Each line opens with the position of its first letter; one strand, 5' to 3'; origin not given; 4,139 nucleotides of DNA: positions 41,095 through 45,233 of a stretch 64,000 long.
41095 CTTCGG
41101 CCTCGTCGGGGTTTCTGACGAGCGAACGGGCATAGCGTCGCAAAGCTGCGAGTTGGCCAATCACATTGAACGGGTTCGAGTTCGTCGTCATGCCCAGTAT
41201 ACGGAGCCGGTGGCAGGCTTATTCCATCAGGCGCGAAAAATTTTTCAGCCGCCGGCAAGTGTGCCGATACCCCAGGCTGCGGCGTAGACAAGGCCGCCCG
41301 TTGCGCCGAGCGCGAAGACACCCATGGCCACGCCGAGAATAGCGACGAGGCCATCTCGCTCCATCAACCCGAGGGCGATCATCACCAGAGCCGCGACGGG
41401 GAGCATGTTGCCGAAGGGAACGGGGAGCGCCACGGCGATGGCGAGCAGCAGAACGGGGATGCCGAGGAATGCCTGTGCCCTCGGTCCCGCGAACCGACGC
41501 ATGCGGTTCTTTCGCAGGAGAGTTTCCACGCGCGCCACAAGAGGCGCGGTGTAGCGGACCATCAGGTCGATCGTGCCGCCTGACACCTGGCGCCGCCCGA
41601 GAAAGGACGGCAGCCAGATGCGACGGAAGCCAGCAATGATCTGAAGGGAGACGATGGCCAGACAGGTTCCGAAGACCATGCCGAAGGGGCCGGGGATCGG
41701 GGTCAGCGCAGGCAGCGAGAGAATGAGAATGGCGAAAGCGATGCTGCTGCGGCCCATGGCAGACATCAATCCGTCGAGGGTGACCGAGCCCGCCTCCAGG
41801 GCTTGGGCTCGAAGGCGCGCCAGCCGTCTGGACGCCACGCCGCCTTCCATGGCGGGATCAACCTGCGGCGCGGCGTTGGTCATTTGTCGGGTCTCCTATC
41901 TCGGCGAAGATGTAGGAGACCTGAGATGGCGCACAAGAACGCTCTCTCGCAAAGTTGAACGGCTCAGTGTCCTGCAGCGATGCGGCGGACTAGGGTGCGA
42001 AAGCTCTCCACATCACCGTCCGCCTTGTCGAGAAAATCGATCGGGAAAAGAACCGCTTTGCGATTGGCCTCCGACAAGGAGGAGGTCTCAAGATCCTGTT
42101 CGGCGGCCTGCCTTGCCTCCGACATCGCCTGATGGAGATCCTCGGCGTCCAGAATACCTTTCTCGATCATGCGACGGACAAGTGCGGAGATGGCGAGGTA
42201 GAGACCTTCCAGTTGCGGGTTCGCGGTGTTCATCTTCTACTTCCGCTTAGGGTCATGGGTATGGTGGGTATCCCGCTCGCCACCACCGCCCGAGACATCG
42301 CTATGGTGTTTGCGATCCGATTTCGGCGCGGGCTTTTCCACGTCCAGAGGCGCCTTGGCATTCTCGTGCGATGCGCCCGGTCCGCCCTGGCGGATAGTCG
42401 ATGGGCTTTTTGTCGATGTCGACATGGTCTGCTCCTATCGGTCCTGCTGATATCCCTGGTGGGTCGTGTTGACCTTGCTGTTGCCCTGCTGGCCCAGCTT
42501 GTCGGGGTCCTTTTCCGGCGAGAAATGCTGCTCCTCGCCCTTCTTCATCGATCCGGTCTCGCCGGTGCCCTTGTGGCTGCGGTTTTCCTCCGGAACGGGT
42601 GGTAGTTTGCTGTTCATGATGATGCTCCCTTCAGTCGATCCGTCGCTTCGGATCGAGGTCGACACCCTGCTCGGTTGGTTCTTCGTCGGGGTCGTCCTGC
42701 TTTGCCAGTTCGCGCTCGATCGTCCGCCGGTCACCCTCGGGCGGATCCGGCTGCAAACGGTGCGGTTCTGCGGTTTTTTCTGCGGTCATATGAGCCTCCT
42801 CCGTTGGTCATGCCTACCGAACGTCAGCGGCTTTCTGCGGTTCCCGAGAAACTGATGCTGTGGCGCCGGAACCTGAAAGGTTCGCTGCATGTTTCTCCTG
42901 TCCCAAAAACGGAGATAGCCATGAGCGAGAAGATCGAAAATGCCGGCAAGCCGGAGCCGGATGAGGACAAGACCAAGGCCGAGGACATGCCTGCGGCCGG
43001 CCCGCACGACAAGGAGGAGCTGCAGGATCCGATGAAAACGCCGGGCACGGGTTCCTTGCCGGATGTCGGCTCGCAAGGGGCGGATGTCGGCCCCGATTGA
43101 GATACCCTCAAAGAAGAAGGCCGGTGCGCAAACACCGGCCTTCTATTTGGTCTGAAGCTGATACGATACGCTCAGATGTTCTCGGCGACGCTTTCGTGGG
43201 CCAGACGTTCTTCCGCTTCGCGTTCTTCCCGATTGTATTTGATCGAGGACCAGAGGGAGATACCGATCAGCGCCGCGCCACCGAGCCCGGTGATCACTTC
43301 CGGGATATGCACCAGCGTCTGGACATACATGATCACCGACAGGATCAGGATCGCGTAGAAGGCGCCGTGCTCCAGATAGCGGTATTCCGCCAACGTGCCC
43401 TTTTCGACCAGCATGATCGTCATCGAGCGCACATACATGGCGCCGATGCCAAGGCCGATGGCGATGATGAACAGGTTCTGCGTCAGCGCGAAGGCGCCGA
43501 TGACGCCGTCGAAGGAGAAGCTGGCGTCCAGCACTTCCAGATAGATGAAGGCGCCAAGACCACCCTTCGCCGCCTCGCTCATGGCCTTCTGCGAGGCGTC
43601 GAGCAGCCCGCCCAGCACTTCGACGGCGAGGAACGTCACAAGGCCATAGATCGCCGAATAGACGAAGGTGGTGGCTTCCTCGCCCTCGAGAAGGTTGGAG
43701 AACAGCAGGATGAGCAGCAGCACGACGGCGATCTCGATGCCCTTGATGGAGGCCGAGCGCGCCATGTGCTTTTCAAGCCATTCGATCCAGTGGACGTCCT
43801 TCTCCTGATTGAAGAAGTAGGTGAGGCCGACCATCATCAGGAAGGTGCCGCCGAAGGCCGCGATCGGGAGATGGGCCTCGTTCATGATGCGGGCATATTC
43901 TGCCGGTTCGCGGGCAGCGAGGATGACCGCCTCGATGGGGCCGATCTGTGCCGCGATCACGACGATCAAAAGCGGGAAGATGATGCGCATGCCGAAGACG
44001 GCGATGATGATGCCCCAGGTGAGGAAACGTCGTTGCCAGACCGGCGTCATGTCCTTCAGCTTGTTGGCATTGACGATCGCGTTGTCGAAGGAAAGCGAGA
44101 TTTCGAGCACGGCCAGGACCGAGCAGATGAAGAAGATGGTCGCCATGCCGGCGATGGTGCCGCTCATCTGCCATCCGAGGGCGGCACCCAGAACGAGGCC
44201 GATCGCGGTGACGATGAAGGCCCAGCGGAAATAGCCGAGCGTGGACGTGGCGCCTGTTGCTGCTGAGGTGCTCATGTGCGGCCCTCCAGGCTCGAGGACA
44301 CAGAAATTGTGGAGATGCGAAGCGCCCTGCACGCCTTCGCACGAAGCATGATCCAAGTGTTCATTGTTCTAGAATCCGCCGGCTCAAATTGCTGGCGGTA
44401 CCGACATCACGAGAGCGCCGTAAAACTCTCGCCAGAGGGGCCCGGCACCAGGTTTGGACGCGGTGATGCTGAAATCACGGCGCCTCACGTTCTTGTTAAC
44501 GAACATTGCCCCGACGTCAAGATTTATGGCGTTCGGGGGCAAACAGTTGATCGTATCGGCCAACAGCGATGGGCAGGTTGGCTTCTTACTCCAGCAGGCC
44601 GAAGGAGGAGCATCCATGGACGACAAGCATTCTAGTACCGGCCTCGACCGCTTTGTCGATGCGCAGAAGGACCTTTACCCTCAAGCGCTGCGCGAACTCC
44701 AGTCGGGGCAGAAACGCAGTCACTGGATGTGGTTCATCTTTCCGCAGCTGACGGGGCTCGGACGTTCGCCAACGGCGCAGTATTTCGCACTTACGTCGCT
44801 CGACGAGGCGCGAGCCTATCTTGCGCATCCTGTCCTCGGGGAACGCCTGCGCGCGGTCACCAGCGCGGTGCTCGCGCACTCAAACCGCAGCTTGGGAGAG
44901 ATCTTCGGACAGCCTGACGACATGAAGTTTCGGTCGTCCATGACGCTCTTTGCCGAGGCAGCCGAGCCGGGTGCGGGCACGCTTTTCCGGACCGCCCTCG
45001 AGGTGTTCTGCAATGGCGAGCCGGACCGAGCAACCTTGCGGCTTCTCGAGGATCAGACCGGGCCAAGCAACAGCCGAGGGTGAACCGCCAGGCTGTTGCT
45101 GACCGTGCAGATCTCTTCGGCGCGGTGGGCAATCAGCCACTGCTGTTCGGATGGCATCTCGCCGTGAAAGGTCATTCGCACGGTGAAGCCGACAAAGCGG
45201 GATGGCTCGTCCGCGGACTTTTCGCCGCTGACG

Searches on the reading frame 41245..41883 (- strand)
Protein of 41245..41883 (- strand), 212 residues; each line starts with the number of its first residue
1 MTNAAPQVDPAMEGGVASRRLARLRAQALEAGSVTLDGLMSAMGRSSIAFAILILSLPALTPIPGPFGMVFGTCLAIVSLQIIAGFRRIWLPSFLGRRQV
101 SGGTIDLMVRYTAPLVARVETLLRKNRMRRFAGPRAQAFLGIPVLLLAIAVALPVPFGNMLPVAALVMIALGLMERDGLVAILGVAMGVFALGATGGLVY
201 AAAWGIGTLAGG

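Call 83: search_protein_families(library=pfam, proteins=[window:41245-41883:-], max_evalue=0.00001)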
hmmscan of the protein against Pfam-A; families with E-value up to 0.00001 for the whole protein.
window:41245-41883:- (212 aa): 1 family
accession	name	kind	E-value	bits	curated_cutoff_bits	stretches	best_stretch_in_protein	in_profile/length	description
PF06055.17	ExoD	-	9e-42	142.9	23.8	1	18-194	2-177/180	Exopolysaccharide synthesis, ExoD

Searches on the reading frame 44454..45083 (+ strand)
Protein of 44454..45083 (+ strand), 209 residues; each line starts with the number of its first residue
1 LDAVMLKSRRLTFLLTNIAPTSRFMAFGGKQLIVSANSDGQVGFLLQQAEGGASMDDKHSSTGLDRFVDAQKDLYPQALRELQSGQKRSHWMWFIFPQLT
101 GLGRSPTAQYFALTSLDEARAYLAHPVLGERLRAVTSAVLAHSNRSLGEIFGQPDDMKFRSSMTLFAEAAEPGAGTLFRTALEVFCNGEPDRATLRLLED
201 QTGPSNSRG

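Call 83: search_protein_families(library=pfam, proteins=[window:44454-45083:+], max_evalue=0.00001)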
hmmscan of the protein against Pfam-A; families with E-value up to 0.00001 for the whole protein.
window:44454-45083:+ (209 aa): 1 family
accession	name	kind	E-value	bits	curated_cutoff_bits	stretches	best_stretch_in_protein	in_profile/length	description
PF08837.16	DUF1810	-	7.2e-56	188.3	25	1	63-198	3-136/136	Protein of unknown function (DUF1810)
